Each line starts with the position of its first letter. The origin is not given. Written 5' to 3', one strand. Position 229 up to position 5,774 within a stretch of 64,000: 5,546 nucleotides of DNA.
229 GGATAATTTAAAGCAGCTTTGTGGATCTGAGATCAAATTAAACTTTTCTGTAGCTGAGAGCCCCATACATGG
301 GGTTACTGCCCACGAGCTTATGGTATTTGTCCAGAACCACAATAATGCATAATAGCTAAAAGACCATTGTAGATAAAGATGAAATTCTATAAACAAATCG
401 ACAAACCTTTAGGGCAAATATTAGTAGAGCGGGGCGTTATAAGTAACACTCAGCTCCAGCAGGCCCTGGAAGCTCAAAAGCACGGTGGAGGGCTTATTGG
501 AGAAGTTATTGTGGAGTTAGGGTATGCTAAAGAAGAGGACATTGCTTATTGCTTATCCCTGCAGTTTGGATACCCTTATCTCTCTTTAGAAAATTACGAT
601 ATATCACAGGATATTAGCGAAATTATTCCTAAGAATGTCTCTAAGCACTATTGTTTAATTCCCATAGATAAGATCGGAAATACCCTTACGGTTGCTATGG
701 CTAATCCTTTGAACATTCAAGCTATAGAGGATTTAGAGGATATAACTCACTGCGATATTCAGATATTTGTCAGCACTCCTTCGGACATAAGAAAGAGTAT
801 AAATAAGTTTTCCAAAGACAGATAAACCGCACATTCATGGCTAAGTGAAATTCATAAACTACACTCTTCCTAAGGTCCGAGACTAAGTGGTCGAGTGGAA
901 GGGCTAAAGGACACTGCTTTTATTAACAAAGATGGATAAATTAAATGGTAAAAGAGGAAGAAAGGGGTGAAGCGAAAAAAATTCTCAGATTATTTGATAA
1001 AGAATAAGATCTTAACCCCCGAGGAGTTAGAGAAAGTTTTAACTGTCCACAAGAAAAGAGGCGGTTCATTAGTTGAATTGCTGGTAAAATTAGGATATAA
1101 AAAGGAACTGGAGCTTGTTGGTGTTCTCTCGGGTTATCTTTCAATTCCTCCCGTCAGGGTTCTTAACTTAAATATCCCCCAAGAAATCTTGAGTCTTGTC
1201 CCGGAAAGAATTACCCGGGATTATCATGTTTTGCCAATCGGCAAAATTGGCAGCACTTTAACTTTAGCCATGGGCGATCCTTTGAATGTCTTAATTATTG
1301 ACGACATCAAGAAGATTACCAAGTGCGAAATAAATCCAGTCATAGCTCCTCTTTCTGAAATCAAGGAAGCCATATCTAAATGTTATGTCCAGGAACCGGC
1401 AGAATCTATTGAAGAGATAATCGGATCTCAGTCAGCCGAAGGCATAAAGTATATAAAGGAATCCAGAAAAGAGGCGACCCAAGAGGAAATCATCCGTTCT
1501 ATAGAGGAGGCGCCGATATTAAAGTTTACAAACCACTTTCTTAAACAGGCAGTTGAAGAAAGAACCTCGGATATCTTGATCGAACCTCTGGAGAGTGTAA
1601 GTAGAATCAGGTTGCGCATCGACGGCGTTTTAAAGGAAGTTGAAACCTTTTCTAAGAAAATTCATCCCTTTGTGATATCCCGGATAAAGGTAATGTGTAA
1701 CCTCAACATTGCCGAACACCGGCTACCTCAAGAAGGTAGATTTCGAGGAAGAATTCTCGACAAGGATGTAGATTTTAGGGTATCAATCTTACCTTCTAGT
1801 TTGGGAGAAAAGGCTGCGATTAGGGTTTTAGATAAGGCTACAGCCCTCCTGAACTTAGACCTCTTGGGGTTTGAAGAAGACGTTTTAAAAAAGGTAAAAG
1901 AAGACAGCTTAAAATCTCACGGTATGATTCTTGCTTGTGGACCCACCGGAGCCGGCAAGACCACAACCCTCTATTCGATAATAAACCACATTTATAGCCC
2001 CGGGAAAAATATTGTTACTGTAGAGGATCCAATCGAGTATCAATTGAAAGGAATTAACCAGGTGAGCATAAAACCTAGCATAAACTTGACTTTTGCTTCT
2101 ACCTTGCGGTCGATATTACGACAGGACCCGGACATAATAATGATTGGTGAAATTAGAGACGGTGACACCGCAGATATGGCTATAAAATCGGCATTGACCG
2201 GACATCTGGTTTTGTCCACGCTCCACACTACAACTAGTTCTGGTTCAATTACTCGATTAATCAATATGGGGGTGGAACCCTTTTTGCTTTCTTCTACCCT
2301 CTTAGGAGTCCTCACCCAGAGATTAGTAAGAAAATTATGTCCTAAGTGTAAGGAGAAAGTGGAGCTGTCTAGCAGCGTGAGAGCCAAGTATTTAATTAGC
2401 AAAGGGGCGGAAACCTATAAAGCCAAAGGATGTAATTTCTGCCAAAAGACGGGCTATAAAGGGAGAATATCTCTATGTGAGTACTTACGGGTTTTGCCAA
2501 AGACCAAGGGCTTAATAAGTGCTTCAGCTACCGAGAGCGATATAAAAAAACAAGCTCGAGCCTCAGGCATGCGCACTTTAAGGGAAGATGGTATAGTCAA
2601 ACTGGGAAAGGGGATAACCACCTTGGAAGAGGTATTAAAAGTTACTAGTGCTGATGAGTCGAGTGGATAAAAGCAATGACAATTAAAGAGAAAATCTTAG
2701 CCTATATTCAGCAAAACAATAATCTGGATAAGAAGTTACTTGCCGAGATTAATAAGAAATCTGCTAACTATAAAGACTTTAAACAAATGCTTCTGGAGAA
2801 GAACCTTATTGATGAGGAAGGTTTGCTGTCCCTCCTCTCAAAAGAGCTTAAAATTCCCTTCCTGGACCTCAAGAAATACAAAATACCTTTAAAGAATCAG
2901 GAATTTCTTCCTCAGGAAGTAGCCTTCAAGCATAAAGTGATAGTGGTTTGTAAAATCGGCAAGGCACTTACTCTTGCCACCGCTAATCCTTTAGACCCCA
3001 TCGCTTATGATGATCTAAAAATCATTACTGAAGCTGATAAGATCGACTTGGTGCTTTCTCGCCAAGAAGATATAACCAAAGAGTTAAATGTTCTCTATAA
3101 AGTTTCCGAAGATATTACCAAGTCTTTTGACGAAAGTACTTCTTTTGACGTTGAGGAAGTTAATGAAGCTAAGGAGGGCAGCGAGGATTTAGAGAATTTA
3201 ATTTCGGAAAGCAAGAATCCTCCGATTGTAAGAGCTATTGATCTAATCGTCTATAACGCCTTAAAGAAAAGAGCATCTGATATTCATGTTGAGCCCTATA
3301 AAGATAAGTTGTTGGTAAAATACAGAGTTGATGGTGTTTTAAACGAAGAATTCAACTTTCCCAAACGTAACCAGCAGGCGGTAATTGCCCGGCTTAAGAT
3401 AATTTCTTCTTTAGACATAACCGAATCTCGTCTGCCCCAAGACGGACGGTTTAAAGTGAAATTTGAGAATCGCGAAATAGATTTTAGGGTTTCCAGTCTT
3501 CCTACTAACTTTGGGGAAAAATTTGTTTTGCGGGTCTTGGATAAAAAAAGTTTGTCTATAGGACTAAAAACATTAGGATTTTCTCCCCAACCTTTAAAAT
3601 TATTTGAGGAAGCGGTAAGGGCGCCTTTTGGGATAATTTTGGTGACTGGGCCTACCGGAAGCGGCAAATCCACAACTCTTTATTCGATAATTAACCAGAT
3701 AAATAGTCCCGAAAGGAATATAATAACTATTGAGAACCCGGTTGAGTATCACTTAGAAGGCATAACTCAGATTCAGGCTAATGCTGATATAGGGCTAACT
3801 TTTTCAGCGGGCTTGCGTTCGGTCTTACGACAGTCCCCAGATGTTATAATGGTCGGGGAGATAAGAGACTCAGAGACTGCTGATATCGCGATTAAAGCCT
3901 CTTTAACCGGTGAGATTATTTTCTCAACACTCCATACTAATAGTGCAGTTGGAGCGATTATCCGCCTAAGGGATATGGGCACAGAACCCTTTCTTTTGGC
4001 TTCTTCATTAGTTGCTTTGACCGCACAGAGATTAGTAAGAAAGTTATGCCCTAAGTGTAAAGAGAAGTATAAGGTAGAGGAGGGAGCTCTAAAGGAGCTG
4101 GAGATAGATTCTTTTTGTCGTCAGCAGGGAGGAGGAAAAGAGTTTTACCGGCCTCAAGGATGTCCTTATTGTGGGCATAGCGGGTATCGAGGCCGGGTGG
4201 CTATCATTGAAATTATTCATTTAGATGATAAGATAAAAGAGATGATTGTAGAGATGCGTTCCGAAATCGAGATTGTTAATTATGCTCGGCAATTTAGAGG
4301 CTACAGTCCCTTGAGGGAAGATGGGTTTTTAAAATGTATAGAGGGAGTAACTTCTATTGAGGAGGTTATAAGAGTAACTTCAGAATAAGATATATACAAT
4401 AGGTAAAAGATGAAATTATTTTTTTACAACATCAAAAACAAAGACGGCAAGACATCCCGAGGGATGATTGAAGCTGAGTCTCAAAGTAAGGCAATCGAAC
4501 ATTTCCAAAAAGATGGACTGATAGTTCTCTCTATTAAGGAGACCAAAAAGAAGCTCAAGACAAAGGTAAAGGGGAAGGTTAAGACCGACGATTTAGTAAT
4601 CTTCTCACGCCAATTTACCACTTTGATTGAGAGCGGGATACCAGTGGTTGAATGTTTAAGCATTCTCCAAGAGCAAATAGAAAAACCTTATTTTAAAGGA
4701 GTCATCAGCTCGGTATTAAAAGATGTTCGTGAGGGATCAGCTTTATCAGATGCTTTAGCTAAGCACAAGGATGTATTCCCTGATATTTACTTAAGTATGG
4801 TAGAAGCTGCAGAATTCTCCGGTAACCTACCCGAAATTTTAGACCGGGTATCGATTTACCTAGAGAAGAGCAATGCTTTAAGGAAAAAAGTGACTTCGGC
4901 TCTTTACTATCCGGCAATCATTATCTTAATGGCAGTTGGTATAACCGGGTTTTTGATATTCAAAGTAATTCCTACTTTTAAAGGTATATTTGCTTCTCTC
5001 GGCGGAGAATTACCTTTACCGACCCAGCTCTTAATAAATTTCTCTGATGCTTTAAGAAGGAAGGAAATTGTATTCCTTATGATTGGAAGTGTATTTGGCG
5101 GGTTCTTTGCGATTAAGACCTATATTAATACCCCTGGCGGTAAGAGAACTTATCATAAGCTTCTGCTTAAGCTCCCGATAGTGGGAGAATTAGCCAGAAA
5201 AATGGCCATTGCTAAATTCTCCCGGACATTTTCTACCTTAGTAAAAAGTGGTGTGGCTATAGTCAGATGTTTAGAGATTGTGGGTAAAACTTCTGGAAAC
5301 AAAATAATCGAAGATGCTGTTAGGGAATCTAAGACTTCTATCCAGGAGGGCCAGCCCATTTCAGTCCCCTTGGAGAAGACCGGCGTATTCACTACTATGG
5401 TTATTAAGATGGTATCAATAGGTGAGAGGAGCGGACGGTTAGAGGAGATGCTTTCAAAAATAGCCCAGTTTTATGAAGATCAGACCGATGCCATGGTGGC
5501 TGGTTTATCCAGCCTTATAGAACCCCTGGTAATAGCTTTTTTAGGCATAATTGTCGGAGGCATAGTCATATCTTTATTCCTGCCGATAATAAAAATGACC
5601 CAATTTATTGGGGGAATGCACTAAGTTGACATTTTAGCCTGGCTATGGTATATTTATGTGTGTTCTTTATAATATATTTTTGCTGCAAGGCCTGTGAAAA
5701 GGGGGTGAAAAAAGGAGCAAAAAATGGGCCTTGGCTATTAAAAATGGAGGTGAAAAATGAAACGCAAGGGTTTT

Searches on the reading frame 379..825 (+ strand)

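Call 78: search_protein_families(library=pfam, proteins=[window:379-825:+], max_evalue=0.001)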
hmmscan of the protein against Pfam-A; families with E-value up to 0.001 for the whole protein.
window:379-825:+ (148 aa): 1 family
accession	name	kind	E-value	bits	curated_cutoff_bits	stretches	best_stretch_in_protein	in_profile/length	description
PF05157.20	MshEN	-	4.2e-19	68.7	23.1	1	63-146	1-85/90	MshEN domain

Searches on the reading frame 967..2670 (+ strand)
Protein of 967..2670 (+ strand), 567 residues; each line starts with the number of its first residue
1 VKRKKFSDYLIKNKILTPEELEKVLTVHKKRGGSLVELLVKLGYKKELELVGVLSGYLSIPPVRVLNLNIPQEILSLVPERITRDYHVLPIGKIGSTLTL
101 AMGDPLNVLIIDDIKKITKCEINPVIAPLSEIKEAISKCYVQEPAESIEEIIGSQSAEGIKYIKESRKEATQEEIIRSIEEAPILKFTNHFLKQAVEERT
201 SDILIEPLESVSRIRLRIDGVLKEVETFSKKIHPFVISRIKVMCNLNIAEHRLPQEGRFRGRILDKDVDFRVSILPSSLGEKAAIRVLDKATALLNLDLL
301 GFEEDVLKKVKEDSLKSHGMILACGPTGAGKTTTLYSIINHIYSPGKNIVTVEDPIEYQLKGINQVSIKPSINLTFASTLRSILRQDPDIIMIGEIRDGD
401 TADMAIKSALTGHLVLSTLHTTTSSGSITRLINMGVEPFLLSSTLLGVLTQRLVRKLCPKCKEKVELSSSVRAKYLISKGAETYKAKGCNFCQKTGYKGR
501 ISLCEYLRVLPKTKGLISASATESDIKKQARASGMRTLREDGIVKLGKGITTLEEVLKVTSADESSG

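Call 78: search_protein_families(library=pfam, proteins=[window:967-2670:+], max_evalue=0.001)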
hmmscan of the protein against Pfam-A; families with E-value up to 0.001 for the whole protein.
window:967-2670:+ (567 aa): 4 families
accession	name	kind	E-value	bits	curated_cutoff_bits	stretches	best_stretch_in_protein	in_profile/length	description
PF00437.27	T2SSE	-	1.5e-126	422.5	24.9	1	180-557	4-369/370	Type II/IV secretion system protein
PF05157.20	MshEN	-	1.3e-17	64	23.1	1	59-144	2-88/90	MshEN domain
PF20720.3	nSTAND3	-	0.00033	20.8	27.2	1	313-356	12-55/155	Novel STAND NTPase 3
PF25199.1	nSTAND_NTPase5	-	0.00068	19.9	34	0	303-360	25-84/145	Novel STAND NTPase 5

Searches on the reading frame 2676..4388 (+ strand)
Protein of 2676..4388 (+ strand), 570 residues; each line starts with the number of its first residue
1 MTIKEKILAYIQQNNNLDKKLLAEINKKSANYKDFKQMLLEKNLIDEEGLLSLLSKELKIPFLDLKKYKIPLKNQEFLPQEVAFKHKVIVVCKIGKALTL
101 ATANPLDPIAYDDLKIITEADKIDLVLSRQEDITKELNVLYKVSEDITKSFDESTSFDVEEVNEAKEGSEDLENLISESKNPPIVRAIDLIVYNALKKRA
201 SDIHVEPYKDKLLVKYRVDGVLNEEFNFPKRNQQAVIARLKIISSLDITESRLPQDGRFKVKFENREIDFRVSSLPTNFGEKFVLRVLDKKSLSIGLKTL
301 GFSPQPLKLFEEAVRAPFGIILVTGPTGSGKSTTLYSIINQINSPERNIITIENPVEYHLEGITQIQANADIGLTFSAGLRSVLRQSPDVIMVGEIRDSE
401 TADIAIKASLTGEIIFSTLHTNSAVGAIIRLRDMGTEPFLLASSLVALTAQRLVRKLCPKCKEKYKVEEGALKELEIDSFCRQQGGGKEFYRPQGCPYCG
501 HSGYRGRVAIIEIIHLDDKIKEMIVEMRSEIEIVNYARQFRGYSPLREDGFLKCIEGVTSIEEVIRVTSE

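Call 78: search_protein_families(library=pfam, proteins=[window:2676-4388:+], max_evalue=0.001)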
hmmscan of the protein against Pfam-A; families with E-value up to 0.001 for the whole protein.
window:2676-4388:+ (570 aa): 5 families
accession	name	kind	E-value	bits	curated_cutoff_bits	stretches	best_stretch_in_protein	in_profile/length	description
PF00437.27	T2SSE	-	1.4e-132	442.3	24.9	1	180-566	4-370/370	Type II/IV secretion system protein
PF05157.20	MshEN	-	1.7e-11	44.4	23.1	1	59-142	2-85/90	MshEN domain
PF25199.1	nSTAND_NTPase5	-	0.00024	21.4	34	1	312-362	35-86/145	Novel STAND NTPase 5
PF13191.12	AAA_16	-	0.00057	20.8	32.6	0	309-366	15-64/167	AAA ATPase domain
PF13401.12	AAA_22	-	0.00068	20.4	27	0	319-357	6-44/130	AAA domain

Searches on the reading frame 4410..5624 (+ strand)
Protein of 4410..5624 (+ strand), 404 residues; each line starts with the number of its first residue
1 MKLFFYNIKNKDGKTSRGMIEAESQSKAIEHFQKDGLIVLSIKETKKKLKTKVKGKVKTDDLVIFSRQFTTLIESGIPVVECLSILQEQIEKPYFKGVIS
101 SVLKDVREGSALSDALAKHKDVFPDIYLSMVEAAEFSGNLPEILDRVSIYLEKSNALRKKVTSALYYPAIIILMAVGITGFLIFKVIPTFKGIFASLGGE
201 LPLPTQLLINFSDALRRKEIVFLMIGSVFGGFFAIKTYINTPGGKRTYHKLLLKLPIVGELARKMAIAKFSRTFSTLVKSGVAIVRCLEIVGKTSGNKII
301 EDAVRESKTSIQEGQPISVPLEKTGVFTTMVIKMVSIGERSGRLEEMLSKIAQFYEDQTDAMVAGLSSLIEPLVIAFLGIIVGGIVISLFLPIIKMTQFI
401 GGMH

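Call 78: search_protein_families(library=pfam, proteins=[window:4410-5624:+], max_evalue=0.001)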
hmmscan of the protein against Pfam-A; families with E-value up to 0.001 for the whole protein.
window:4410-5624:+ (404 aa): 1 family
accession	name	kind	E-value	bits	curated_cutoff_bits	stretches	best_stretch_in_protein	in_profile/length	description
PF00482.28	T2SSF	-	1.2e-61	206.6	25.2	2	65-188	1-125/125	Type II secretion system (T2SS), protein F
